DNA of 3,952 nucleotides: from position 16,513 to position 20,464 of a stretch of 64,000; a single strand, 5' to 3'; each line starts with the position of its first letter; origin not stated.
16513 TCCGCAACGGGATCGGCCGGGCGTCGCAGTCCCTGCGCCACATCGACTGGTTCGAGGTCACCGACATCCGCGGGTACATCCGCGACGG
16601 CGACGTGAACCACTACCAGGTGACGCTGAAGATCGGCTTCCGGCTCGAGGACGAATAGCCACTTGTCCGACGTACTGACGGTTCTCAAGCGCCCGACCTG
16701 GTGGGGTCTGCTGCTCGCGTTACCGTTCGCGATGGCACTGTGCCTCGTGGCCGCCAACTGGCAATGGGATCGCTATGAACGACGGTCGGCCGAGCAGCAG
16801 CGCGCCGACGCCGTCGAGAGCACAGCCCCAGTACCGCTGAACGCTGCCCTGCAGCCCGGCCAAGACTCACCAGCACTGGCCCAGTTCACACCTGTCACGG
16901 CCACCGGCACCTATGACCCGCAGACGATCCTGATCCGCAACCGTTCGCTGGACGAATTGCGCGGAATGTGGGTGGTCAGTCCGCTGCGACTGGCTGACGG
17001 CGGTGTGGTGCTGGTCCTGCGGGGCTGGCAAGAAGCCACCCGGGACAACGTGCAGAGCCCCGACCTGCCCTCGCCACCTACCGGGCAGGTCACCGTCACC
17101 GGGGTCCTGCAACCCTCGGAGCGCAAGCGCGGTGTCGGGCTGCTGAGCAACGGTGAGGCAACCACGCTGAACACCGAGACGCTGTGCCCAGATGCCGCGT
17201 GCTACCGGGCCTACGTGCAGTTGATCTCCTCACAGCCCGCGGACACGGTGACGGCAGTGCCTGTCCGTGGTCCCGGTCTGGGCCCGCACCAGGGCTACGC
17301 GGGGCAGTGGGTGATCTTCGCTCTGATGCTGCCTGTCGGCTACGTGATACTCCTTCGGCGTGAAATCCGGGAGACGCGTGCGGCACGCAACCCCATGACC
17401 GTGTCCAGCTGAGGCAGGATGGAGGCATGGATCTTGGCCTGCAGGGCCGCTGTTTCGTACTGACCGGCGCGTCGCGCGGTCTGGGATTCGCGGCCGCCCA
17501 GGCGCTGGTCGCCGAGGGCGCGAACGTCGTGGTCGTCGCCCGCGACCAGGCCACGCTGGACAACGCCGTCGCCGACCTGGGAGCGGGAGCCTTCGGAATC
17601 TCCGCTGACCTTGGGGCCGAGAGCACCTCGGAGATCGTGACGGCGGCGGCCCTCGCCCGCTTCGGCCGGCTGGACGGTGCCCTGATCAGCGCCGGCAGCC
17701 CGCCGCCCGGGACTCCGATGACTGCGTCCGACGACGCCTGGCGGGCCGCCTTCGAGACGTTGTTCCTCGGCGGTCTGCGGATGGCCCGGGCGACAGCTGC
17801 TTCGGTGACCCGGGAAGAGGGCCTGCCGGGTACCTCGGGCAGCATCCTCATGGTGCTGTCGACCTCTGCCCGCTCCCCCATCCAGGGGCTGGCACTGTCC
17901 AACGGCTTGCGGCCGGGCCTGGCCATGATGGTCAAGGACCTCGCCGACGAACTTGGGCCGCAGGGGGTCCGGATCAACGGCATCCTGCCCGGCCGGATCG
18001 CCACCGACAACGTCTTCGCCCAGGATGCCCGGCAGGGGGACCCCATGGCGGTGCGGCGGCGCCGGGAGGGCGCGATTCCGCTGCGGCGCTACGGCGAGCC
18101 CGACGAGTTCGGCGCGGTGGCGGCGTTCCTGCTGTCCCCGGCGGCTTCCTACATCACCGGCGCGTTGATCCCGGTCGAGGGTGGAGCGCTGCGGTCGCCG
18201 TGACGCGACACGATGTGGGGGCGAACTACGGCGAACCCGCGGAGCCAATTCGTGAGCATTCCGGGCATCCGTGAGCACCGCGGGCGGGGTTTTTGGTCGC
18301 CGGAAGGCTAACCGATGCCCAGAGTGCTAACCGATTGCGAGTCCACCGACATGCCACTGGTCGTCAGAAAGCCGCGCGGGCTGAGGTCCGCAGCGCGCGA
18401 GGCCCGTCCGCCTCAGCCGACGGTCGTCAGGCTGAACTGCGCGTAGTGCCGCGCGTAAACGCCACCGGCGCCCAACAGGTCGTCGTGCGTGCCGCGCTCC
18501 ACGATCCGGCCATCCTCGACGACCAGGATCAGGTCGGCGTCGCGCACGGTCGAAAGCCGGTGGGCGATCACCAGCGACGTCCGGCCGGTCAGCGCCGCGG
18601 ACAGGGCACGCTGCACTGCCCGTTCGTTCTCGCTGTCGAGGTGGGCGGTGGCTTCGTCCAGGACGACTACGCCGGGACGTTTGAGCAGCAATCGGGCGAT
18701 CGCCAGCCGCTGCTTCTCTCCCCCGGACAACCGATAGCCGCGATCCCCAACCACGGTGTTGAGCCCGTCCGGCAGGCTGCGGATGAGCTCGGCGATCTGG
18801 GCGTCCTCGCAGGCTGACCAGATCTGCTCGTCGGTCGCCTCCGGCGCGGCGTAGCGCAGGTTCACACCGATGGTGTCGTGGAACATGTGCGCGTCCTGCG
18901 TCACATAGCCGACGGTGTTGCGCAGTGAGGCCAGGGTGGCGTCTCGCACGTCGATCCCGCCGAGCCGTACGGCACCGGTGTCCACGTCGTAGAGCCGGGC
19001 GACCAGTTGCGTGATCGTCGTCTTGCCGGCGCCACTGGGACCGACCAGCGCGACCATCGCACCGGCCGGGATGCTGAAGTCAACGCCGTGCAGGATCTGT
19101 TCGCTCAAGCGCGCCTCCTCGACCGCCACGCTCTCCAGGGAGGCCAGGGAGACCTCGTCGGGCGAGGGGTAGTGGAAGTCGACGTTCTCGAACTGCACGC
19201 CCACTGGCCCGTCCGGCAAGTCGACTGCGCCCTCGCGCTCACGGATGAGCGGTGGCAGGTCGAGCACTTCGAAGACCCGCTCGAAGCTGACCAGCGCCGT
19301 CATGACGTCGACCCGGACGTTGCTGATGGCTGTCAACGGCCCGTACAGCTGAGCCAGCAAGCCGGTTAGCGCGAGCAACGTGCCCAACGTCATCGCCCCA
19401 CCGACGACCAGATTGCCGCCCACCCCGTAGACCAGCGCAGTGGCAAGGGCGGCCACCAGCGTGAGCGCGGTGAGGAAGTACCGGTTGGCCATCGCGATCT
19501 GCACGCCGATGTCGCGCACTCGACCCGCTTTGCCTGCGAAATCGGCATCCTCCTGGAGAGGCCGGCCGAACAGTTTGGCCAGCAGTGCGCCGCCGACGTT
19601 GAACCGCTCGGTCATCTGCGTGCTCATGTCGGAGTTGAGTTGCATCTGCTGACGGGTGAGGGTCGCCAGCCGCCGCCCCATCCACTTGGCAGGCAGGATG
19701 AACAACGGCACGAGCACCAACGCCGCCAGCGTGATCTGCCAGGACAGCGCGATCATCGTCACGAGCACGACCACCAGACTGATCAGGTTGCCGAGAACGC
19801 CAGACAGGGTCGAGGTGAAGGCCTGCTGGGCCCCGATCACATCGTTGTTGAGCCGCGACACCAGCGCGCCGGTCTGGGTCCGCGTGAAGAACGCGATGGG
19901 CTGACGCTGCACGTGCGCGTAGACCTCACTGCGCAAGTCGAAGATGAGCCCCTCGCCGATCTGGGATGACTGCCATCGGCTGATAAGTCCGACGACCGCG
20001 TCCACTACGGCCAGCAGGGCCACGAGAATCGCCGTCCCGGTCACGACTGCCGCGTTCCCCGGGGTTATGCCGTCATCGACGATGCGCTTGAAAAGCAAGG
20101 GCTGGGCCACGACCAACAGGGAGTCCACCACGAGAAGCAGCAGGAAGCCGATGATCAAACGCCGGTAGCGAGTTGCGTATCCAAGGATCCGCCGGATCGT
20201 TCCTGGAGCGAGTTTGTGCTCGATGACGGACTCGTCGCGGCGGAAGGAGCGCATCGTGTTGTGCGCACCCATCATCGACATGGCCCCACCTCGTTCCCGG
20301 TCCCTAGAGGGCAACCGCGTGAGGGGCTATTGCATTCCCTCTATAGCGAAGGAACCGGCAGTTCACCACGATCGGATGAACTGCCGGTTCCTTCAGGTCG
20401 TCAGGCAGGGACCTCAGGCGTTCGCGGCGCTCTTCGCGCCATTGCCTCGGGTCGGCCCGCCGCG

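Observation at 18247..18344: Unrecognised palindromic intergenic repeat family of about 100 bp, built from a decamer phased every 19 bp (archetype copy)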

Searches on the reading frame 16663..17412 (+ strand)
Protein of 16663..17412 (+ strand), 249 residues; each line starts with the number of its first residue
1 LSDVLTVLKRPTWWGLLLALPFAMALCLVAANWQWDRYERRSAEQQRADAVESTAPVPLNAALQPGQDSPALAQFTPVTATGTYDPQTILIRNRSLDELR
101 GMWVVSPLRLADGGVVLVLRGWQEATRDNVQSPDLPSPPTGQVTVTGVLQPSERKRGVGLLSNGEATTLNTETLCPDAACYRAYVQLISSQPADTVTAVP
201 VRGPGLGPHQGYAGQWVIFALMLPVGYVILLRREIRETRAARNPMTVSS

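Call 29: find_homologous_proteins(query=window:16663-17412:+, max_evalue=1e-20)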
Query window:16663-17412:+ (249 aa): 70 proteins with E <= 1e-20 among 2506 candidates.
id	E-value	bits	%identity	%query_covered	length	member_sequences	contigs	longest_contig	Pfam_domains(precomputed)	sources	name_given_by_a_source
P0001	1.2e-160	551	100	100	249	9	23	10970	PF02104.21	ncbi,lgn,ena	-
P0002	6.0e-137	473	86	99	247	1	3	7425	PF02104.21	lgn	-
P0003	1.3e-136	472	84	100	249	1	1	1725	PF02104.21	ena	-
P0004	1.6e-127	442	80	100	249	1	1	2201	PF02104.21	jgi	jgi:cytochrome oxidase assembly protein ShyY1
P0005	5.4e-127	441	79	100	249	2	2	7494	PF02104.21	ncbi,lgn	-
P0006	2.1e-124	432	77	100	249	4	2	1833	PF02104.21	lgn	-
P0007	2.8e-117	409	72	100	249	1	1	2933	PF02104.21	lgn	-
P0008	5.0e-117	408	75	98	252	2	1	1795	PF02104.21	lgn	-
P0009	1.0e-114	400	72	100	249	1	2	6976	PF02104.21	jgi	jgi:cytochrome oxidase assembly protein ShyY1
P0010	2.0e-110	386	70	98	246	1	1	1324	PF02104.21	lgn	-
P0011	3.5e-109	382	70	98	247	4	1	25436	PF02104.21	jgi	jgi:cytochrome oxidase assembly protein ShyY1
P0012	6.9e-109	381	71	97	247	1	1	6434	PF02104.21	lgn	-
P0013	2.1e-108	380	70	97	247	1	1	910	PF02104.21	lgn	-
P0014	3.9e-108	379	68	100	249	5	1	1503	PF02104.21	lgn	-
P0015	4.6e-108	379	69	96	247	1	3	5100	PF02104.21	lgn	-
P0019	3.4e-106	373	68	98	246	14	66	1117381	PF02104.21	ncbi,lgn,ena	ncbi:MAG: SURF1 family cytochrome oxidase biogenesis protein [Candidatus Nanopelagicales bacterium]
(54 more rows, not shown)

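Call 30: find_encoding_contigs(protein=P0002, flank=10000, max_places=3)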
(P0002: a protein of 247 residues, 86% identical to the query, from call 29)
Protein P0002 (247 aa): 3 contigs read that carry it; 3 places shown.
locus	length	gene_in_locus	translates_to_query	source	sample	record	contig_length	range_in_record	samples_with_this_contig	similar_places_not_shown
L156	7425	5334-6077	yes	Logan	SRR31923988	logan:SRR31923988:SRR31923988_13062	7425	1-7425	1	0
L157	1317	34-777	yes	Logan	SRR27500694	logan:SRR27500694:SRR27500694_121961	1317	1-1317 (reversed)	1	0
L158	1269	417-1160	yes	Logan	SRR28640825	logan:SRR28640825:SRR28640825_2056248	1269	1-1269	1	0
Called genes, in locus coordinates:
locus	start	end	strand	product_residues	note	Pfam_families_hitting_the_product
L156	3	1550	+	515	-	?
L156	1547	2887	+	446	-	PF19289:PmbA_TldD_3rd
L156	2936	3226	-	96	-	PF11298:DUF3099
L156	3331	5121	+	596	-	-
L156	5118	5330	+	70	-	PF07311:Dodecin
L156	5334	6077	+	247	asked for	PF02104:SURF1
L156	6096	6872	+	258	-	PF00106:adh_short, PF23441:SDR, PF13561:adh_short_C2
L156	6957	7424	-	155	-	?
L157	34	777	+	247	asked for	PF02104:SURF1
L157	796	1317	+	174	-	?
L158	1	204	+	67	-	?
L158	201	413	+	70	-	PF07311:Dodecin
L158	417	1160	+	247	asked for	PF02104:SURF1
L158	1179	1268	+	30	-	?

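Call 31: find_encoding_contigs(protein=P0005, flank=10000, max_places=2)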
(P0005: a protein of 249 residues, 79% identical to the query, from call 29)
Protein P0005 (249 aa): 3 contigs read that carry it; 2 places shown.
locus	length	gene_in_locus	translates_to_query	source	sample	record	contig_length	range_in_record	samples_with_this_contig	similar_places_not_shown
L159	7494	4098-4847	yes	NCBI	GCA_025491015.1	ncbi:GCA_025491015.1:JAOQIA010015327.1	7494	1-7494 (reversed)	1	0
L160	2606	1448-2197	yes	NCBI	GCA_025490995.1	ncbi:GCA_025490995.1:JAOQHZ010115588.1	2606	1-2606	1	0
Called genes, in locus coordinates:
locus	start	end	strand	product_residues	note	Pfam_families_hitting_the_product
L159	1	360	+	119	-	?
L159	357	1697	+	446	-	PF19289:PmbA_TldD_3rd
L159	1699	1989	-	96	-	PF11298:DUF3099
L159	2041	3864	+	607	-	-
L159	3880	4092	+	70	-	PF07311:Dodecin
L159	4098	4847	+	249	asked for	PF02104:SURF1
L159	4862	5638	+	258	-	PF00106:adh_short, PF23441:SDR, PF13561:adh_short_C2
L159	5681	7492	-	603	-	?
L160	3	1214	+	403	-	?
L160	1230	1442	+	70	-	PF07311:Dodecin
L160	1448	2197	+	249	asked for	PF02104:SURF1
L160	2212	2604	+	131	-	?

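Call 32: find_encoding_contigs(protein=P0011, flank=10000, max_places=2)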
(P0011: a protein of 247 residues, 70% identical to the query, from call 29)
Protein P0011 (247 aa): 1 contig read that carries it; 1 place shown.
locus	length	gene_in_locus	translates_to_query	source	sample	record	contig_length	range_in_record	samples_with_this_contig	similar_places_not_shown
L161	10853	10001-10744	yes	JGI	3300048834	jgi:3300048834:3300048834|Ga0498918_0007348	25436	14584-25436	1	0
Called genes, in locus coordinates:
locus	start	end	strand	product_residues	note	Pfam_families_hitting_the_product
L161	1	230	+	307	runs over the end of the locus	PF03575:Peptidase_S51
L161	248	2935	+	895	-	PF18921:Cyanophycin_syn, PF02786:CPSase_L_D2, PF08443:RimK (weak), PF13549:ATP-grasp_5, PF02222:ATP-grasp (weak), PF08245:Mur_ligase_M, PF02875:Mur_ligase_C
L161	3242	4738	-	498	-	PF08245:Mur_ligase_M, PF02875:Mur_ligase_C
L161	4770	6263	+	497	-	PF01523:PmbA_TldD_1st, PF19289:PmbA_TldD_3rd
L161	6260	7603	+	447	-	PF19289:PmbA_TldD_3rd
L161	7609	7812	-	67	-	PF11298:DUF3099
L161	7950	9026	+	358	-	-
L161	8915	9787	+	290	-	-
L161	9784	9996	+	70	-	PF07311:Dodecin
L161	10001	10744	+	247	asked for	PF02104:SURF1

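Call 33: find_encoding_contigs(protein=P0019, flank=10000, max_places=2)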
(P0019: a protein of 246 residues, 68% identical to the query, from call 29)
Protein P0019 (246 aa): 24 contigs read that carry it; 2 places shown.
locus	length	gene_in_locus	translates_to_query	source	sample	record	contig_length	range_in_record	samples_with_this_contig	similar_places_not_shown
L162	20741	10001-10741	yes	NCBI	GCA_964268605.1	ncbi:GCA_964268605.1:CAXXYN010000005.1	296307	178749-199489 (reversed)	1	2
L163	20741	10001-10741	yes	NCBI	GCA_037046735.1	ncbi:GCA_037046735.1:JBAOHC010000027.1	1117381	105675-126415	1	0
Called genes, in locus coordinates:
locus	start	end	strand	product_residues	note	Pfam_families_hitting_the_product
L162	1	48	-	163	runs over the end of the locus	PF00300:His_Phos_1 (weak)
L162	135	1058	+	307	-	PF03575:Peptidase_S51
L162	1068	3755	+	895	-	PF18921:Cyanophycin_syn, PF02786:CPSase_L_D2, PF08443:RimK (weak), PF13549:ATP-grasp_5 (weak), PF08245:Mur_ligase_M, PF02875:Mur_ligase_C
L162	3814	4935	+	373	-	PF02720:DUF222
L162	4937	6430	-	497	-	PF08245:Mur_ligase_M, PF02875:Mur_ligase_C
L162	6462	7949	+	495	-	PF01523:PmbA_TldD_1st, PF19289:PmbA_TldD_3rd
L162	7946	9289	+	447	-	PF19289:PmbA_TldD_3rd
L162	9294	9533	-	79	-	PF11298:DUF3099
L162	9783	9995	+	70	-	PF07311:Dodecin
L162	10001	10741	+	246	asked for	PF02104:SURF1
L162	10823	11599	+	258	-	PF00106:adh_short, PF08659:KR (weak), PF23441:SDR, PF13561:adh_short_C2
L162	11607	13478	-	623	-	PF00664:ABC_membrane, PF00005:ABC_tran, PF02463:SMC_N (faint)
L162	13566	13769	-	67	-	PF19575:HTH_58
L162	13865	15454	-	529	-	PF00005:ABC_tran, PF13191:AAA_16 (faint), PF13555:AAA_29 (faint), PF00006:ATP-synt_ab (faint), PF00025:Arf (faint), PF12848:ABC_tran_Xtn, PF00005:ABC_tran, PF13304:AAA_21, +7 more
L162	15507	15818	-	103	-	PF01883:FeS_assembly_P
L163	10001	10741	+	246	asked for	PF02104:SURF1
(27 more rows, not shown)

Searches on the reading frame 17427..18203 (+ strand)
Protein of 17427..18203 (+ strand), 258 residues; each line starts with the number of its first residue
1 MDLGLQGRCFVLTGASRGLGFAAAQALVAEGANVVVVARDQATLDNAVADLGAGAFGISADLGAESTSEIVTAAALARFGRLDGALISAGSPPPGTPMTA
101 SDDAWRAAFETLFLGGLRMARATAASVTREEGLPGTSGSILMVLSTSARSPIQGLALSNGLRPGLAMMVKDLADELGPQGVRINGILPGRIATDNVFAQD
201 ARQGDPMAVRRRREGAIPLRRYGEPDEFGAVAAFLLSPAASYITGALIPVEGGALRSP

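Call 15: find_encoding_contigs(protein=window:17427-18203:+, flank=10000, max_places=10)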
Protein window:17427-18203:+ (258 aa): 23 contigs read that carry it; 10 places shown.
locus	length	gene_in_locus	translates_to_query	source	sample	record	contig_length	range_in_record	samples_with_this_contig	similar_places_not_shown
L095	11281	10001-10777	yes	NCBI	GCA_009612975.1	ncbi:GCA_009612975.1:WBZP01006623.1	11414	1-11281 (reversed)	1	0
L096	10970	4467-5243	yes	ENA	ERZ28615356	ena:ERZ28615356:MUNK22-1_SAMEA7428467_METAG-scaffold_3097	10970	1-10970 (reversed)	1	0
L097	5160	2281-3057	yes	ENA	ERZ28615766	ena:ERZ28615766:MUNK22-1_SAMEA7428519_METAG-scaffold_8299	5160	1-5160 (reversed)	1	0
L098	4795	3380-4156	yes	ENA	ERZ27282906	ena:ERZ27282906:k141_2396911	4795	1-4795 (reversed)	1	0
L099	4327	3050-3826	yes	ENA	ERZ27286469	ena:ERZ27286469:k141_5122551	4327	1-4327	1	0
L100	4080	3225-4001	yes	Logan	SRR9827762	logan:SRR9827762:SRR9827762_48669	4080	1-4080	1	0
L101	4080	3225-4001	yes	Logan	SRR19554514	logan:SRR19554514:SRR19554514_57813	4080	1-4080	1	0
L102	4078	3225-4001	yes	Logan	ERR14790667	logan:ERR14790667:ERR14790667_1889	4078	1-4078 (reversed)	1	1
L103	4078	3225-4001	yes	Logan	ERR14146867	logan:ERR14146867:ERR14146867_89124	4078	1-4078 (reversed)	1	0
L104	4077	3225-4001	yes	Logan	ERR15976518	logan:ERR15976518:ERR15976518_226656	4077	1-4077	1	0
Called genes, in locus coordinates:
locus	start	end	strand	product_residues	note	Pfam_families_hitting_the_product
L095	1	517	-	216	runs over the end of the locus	?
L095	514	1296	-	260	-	PF00005:ABC_tran, PF13304:AAA_21 (weak)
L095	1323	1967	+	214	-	-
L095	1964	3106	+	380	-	PF13740:ACT_6, PF21086:ACT_PSP_2, PF00702:Hydrolase, PF12710:HAD, PF08282:Hydrolase_3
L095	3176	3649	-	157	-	PF00300:His_Phos_1 (weak)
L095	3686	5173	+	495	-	PF01523:PmbA_TldD_1st, PF19289:PmbA_TldD_3rd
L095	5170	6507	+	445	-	PF19289:PmbA_TldD_3rd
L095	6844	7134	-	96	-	PF11298:DUF3099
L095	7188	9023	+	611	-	-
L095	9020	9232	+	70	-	PF07311:Dodecin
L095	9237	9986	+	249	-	PF02104:SURF1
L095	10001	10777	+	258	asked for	PF00106:adh_short, PF23441:SDR, PF13561:adh_short_C2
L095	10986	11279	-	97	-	?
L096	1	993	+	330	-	?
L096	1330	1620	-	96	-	PF11298:DUF3099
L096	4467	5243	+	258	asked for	PF00106:adh_short, PF23441:SDR, PF13561:adh_short_C2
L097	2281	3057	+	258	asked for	PF00106:adh_short, PF23441:SDR, PF13561:adh_short_C2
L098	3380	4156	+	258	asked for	PF00106:adh_short, PF23441:SDR, PF13561:adh_short_C2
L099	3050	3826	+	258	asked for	PF00106:adh_short, PF23441:SDR, PF13561:adh_short_C2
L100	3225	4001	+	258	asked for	PF00106:adh_short, PF23441:SDR, PF13561:adh_short_C2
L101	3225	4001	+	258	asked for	PF00106:adh_short, PF23441:SDR, PF13561:adh_short_C2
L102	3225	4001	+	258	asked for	PF00106:adh_short, PF23441:SDR, PF13561:adh_short_C2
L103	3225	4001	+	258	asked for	PF00106:adh_short, PF23441:SDR, PF13561:adh_short_C2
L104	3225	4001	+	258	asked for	PF00106:adh_short, PF23441:SDR, PF13561:adh_short_C2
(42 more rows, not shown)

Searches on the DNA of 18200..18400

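Call 46: search_rna_families(source=window, start=18200, end=18400, threshold=evalue, max_evalue=10)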
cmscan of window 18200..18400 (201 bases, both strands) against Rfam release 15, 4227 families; matches with E-value up to 10: 2.
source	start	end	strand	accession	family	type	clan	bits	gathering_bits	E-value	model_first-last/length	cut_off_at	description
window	18256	18327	+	RF00894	mir-790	Gene; miRNA;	-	21.9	63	0.029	1-70/70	no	mir-790 microRNA precursor family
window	18217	18319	-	RF02122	FTX_5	Gene; lncRNA;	-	14.9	45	2.8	113-208/208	no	FTX transcript, XIST regulator conserved region 5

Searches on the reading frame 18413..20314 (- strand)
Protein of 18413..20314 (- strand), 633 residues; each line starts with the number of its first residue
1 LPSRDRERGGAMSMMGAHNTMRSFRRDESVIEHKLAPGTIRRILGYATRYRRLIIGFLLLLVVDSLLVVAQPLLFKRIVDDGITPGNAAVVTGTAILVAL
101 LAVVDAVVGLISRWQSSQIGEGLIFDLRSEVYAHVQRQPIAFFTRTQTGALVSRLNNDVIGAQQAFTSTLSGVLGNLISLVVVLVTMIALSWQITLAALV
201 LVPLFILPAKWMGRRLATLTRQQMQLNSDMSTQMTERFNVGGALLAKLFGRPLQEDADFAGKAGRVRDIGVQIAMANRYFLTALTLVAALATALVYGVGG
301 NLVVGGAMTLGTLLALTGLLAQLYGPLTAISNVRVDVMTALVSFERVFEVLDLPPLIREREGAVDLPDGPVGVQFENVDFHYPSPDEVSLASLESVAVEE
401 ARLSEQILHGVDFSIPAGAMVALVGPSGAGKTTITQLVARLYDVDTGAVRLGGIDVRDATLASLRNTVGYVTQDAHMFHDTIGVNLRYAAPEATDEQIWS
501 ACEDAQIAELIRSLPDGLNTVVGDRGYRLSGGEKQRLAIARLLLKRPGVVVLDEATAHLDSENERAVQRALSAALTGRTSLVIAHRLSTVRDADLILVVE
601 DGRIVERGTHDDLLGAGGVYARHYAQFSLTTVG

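Call 54: search_protein_families(library=pfam, proteins=[window:18413-20314:-])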
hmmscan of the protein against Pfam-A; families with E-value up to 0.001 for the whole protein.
window:18413-20314:- (633 aa): 4 families
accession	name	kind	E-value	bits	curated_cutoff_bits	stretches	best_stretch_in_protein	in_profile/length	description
PF00664.28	ABC_membrane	-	4e-43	148.5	28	1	57-327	4-274/274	ABC transporter transmembrane region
PF00005.33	ABC_tran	-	1.3e-30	107.2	25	1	408-557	1-137/137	ABC transporter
PF02463.25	SMC_N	-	1.5e-06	28.2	40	1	521-599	135-211/220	RecF/RecN/SMC N terminal domain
PF00004.35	AAA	-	0.00092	20.1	21.2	0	422-580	2-97/131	ATPase family associated with various cellular activities (AAA)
